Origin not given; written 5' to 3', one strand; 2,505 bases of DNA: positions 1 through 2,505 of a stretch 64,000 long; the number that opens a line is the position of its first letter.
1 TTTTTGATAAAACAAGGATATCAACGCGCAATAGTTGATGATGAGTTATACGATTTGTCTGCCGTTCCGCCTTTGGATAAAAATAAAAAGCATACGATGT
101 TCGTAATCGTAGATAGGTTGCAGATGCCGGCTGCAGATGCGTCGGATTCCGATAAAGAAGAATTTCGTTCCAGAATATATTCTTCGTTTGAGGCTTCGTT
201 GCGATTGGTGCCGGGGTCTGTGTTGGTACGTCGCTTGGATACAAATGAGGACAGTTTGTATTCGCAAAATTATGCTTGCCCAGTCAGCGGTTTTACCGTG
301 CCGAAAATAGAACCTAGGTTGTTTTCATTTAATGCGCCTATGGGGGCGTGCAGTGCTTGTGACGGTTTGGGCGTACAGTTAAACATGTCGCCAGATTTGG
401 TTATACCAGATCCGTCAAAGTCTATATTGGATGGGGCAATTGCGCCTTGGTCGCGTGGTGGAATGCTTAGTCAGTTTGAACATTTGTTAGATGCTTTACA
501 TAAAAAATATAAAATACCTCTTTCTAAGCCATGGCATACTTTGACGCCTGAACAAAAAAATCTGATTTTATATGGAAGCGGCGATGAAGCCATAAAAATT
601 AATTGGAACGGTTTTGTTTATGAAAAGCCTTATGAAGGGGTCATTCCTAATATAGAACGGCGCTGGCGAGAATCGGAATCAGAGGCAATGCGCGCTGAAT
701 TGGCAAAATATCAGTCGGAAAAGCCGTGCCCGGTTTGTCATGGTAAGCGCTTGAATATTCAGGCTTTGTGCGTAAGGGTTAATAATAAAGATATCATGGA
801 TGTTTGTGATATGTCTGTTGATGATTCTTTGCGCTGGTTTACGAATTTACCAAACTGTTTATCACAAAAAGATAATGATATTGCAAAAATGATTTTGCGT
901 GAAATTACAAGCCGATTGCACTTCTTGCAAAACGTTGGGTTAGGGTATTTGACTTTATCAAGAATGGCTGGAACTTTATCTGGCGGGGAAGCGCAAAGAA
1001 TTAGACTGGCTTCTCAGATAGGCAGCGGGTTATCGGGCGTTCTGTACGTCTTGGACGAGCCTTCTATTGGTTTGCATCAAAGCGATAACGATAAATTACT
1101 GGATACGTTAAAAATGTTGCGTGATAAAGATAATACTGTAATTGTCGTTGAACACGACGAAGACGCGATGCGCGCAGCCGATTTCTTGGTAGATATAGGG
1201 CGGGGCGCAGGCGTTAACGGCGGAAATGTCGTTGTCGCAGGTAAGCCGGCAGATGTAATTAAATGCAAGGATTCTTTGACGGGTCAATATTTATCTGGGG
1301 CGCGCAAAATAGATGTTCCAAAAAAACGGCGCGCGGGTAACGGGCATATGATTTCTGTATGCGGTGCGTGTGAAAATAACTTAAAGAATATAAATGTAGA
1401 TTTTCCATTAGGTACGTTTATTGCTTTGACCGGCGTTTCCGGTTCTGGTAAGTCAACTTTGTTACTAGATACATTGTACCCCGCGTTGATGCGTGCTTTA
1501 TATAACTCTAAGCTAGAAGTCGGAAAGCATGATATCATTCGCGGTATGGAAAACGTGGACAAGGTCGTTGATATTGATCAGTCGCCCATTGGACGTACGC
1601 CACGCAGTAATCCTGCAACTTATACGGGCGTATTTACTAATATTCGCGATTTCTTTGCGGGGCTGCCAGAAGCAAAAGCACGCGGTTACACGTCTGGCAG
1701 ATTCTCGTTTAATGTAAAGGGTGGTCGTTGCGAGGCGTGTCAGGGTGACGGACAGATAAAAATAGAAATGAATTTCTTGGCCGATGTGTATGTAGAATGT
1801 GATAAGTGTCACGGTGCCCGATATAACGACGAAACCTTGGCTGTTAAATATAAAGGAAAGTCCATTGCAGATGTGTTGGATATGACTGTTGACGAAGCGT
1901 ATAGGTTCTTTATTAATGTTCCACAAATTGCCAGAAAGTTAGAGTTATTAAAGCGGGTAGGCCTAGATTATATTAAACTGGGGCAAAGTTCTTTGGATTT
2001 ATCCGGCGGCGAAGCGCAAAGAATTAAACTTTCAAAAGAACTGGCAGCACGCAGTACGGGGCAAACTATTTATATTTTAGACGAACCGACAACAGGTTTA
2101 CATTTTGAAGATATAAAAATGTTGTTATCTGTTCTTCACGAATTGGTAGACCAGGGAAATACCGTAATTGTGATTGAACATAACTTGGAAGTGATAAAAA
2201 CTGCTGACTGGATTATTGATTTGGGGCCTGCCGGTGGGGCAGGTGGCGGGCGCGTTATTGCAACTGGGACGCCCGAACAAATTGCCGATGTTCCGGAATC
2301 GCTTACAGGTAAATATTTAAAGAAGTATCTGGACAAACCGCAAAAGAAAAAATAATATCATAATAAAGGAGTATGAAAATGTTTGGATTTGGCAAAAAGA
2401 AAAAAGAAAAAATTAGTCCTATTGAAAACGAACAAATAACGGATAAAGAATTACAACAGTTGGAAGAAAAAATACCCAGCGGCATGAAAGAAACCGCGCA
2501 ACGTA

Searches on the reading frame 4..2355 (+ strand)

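Call 19: search_protein_families(library=pfam, proteins=[window:4-2355:+], max_evalue=0.001)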
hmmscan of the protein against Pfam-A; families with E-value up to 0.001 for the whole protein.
window:4-2355:+ (783 aa): 6 families
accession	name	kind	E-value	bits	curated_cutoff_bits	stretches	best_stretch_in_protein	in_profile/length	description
PF17755.6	UvrA_DNA-bind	-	1.5e-32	112.6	23.2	1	130-235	2-110/110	UvrA DNA-binding domain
PF00005.33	ABC_tran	-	3.3e-15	57.3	25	1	460-487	1-28/137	ABC transporter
PF17760.6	UvrA_inter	-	1.3e-11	44.8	23.3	1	3-77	42-107/109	UvrA interaction domain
PF02463.25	SMC_N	-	2.7e-08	33.9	40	0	665-738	136-209/220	RecF/RecN/SMC N terminal domain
PF00684.25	DnaJ_CXXCXGXG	-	1e-05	26.1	32.7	0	574-605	16-50/65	DnaJ central domain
PF13304.12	AAA_21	-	5e-05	24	27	0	680-727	252-299/304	AAA domain, putative AbiEii toxin, Type IV TA system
